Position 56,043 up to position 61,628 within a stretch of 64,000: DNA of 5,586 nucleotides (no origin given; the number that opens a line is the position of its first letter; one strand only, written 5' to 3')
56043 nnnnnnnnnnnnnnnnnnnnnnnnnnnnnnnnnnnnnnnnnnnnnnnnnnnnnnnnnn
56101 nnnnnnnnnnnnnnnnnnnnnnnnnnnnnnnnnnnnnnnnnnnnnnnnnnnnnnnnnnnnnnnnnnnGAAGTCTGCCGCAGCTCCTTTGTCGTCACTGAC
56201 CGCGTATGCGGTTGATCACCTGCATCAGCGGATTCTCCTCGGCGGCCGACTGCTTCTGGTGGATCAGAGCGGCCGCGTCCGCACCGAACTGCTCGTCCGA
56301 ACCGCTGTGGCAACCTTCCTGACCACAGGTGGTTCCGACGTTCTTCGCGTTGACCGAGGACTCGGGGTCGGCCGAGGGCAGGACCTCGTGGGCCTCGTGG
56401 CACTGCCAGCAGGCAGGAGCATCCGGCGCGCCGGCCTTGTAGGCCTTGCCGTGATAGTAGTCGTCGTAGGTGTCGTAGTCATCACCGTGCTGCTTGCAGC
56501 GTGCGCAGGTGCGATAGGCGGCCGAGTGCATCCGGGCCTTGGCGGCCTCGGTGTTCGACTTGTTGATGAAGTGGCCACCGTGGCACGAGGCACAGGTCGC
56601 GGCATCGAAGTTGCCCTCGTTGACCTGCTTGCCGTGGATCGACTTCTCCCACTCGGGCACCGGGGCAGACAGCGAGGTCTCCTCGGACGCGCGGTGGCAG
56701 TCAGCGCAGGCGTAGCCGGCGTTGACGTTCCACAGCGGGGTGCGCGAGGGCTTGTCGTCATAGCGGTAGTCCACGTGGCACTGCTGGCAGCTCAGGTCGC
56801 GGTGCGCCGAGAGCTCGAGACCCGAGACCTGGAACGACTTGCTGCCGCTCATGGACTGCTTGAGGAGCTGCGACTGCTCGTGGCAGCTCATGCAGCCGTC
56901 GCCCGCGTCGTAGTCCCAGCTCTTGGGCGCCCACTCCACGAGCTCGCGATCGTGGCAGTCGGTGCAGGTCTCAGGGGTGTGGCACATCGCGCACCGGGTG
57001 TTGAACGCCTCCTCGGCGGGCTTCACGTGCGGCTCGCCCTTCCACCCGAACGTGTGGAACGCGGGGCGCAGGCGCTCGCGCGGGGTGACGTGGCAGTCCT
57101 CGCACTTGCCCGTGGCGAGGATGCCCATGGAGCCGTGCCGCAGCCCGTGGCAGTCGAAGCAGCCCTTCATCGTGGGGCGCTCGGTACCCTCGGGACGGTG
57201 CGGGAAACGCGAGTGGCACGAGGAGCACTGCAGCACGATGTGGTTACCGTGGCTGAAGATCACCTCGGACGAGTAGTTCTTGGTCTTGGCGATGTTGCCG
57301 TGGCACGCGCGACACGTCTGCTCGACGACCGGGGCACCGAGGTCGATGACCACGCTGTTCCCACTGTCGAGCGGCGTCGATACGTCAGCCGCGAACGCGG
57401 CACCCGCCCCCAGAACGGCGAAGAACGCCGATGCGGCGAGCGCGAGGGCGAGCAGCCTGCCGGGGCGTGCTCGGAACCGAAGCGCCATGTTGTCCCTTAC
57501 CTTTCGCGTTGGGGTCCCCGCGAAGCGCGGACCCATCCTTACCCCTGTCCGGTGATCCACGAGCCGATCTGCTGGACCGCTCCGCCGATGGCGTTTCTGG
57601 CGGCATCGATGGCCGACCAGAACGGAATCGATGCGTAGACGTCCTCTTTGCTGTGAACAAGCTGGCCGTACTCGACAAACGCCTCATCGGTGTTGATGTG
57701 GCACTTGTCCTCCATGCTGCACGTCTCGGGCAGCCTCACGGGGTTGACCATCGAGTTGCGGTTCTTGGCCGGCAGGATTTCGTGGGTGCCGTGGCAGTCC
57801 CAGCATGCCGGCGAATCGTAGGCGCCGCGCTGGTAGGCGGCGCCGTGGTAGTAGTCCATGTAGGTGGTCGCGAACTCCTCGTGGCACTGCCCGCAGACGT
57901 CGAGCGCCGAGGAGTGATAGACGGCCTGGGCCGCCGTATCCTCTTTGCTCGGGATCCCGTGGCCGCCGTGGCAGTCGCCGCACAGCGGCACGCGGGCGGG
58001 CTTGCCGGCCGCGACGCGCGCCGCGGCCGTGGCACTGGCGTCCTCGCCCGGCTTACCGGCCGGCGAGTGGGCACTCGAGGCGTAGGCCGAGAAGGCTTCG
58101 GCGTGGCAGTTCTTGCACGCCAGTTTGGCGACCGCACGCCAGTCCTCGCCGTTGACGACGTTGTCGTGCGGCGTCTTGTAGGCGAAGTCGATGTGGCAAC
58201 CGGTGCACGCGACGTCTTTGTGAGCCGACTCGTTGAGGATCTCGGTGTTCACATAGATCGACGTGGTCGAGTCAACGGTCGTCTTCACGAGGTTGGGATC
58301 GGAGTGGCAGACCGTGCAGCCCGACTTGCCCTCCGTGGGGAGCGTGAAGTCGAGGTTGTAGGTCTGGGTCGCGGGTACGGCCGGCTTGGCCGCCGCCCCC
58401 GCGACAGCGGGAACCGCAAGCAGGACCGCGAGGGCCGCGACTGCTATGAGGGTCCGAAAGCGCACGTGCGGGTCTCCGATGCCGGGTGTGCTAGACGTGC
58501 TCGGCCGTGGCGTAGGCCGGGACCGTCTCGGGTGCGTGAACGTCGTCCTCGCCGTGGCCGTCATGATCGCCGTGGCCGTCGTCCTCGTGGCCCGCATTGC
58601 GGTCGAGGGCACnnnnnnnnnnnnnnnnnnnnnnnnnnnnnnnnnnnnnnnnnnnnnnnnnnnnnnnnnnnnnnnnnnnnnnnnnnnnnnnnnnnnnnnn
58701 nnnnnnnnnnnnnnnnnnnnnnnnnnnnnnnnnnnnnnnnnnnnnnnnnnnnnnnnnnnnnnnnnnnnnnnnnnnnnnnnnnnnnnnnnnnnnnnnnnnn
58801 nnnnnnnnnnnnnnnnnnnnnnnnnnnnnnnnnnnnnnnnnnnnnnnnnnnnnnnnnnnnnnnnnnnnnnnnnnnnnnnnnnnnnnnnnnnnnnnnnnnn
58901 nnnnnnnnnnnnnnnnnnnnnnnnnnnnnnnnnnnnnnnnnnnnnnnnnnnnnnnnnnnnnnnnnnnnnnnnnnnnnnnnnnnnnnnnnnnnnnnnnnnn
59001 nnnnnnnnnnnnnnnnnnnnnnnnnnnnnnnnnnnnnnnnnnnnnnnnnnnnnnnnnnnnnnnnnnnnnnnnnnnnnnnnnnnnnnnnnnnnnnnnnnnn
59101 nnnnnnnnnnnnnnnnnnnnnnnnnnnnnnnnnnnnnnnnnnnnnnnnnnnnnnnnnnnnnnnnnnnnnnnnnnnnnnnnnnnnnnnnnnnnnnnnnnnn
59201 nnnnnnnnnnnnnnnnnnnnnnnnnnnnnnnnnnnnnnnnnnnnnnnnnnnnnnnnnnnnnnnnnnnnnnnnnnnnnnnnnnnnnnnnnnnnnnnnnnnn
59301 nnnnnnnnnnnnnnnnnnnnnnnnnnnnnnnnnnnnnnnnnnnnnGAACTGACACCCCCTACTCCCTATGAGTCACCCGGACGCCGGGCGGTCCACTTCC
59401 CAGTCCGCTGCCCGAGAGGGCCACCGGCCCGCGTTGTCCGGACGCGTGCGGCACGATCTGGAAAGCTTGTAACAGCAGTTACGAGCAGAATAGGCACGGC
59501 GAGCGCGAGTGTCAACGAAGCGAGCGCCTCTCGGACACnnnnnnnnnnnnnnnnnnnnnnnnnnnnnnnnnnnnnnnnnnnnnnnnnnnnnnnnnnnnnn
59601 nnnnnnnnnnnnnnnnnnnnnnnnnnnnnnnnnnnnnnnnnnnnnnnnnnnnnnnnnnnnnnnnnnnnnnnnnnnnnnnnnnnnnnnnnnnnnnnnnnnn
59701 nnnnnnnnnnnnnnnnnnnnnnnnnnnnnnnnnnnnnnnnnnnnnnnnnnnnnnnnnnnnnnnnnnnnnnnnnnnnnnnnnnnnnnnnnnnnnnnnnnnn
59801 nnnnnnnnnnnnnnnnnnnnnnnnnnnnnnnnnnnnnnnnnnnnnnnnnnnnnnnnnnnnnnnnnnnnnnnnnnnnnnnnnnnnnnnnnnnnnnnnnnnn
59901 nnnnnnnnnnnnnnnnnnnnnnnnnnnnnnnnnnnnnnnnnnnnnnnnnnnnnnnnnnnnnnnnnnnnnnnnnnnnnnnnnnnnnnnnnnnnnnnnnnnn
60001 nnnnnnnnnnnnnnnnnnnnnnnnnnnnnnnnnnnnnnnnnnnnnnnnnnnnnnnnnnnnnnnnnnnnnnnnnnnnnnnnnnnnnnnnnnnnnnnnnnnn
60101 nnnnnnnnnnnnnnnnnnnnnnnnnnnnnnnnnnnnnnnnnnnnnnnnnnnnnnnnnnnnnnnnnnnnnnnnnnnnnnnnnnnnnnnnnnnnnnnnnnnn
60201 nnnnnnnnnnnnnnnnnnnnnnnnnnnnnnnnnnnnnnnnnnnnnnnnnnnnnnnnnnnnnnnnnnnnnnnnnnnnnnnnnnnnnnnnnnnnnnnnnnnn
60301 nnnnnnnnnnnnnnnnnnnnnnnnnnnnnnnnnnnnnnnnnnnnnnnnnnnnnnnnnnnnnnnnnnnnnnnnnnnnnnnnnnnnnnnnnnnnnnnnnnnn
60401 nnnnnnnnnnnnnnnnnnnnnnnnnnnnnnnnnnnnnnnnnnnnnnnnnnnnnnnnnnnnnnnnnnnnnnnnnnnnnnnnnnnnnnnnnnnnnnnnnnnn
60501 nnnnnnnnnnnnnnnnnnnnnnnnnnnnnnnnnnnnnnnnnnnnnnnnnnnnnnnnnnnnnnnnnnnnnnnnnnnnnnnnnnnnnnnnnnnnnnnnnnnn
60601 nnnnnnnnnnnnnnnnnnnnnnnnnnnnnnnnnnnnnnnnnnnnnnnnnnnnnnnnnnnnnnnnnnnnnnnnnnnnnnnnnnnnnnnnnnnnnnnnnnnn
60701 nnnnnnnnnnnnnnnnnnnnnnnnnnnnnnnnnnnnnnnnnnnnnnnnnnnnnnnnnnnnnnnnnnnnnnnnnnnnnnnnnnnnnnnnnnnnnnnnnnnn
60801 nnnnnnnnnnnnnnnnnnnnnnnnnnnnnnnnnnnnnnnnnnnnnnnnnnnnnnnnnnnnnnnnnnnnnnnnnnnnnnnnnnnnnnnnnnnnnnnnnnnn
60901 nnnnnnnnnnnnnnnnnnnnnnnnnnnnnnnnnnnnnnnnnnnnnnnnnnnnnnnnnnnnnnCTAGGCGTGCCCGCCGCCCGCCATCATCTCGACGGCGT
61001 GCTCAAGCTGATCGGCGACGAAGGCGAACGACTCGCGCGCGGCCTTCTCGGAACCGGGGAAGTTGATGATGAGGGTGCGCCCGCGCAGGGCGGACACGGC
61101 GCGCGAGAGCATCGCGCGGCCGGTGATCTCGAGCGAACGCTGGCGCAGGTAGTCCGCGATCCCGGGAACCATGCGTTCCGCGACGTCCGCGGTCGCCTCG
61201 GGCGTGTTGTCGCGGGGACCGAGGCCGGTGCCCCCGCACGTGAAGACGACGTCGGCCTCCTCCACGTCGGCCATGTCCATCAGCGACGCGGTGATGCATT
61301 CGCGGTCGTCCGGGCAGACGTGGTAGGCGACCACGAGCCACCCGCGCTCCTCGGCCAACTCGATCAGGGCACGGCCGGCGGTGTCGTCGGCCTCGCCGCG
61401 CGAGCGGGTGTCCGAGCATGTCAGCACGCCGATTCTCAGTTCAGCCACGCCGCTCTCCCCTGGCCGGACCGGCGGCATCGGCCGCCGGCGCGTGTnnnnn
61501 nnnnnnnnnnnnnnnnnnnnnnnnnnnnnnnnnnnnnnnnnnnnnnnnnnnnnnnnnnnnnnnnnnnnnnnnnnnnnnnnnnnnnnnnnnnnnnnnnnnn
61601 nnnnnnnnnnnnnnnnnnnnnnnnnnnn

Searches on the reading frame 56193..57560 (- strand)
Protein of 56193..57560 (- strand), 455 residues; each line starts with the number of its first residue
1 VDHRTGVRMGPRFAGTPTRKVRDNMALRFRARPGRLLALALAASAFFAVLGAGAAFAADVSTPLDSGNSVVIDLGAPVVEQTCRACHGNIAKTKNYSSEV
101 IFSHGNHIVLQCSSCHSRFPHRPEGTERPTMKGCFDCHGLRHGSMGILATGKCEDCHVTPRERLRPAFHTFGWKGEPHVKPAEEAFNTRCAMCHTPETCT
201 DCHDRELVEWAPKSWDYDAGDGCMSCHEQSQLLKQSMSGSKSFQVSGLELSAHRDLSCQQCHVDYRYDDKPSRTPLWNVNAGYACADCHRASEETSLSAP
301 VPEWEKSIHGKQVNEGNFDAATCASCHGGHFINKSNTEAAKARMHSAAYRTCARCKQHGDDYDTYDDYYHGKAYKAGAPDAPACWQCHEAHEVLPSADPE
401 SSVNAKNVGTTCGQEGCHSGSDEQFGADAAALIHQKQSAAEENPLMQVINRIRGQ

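Call 25: search_protein_families(library=pfam, proteins=[window:56193-57560:-], max_evalue=0.001)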
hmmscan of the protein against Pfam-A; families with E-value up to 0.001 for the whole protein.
window:56193-57560:- (455 aa): 4 families
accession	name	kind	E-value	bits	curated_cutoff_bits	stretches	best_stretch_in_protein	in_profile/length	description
PF14522.11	Cytochrome_C7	-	5.9e-14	52.1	24.8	0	100-157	1-66/67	Cytochrome c7 and related cytochrome c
PF14537.11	Cytochrom_c3_2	-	7.7e-13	49.2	25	1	198-289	8-78/79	Cytochrome c3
PF22113.1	Mtrc-MtrF_II-IV_dom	-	2e-10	40.9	30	1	197-364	7-171/176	Outer membrane cytochrome MtrC/MtrF-like, domains II/IV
PF02085.21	Cytochrom_CIII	-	4.9e-07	30.5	22.9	0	94-141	15-56/101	Class III cytochrome C family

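Call 81: search_protein_families(library=ncbifam, proteins=[window:56193-57560:-], max_evalue=0.001)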
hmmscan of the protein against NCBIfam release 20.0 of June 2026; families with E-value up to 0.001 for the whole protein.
window:56193-57560:- (455 aa): 2 families
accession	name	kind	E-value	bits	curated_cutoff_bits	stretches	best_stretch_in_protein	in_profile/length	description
TIGR03508.1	decahem_SO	subfamily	9e-06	25.3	192.2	0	149-292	33-153/258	DmsE family decaheme c-type cytochrome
TIGR04257.1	nanowire_3heme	domain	1.1e-05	25.4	40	0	94-157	7-74/75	c(7)-type cytochrome triheme domain-containing protein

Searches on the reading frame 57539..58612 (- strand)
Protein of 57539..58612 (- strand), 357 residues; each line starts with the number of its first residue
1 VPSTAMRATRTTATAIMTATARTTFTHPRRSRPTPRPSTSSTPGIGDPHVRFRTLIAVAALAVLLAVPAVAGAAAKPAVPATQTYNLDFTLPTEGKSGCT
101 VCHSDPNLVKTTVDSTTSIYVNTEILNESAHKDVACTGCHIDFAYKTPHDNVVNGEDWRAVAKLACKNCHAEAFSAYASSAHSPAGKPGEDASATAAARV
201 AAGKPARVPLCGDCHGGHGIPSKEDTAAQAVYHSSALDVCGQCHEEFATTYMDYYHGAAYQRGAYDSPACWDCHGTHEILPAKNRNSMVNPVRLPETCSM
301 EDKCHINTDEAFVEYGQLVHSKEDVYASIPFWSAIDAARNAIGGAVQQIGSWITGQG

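Call 25: search_protein_families(library=pfam, proteins=[window:57539-58612:-], max_evalue=0.001)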
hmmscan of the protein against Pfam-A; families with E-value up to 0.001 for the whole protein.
window:57539-58612:- (357 aa): 3 families
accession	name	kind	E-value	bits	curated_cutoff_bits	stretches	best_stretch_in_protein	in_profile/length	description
PF14522.11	Cytochrome_C7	-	5.6e-09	36.1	24.8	2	211-274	16-66/67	Cytochrome c7 and related cytochrome c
PF14537.11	Cytochrom_c3_2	-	2.4e-06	28.4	25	0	211-284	9-69/79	Cytochrome c3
PF09699.15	Paired_CXXCH_1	-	0.00019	21.5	20.6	1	205-248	3-40/41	Doubled CXXCH motif (Paired_CXXCH_1)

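Call 81: search_protein_families(library=ncbifam, proteins=[window:57539-58612:-], max_evalue=0.001)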
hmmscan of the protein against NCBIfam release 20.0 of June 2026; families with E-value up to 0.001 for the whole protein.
window:57539-58612:- (357 aa): 1 family
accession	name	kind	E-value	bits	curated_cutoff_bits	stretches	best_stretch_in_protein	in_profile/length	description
TIGR03508.1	decahem_SO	subfamily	9.9e-05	21.9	192.2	0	95-312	1-181/258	DmsE family decaheme c-type cytochrome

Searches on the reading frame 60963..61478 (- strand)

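Call 25: search_protein_families(library=pfam, proteins=[window:60963-61478:-], max_evalue=0.001)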
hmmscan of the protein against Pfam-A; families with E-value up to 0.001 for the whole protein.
window:60963-61478:- (171 aa): 1 family
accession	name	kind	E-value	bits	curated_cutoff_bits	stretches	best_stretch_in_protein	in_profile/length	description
PF00994.29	MoCF_biosynth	-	2.5e-29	102.3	26.6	1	17-160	1-144/144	Probable molybdopterin binding domain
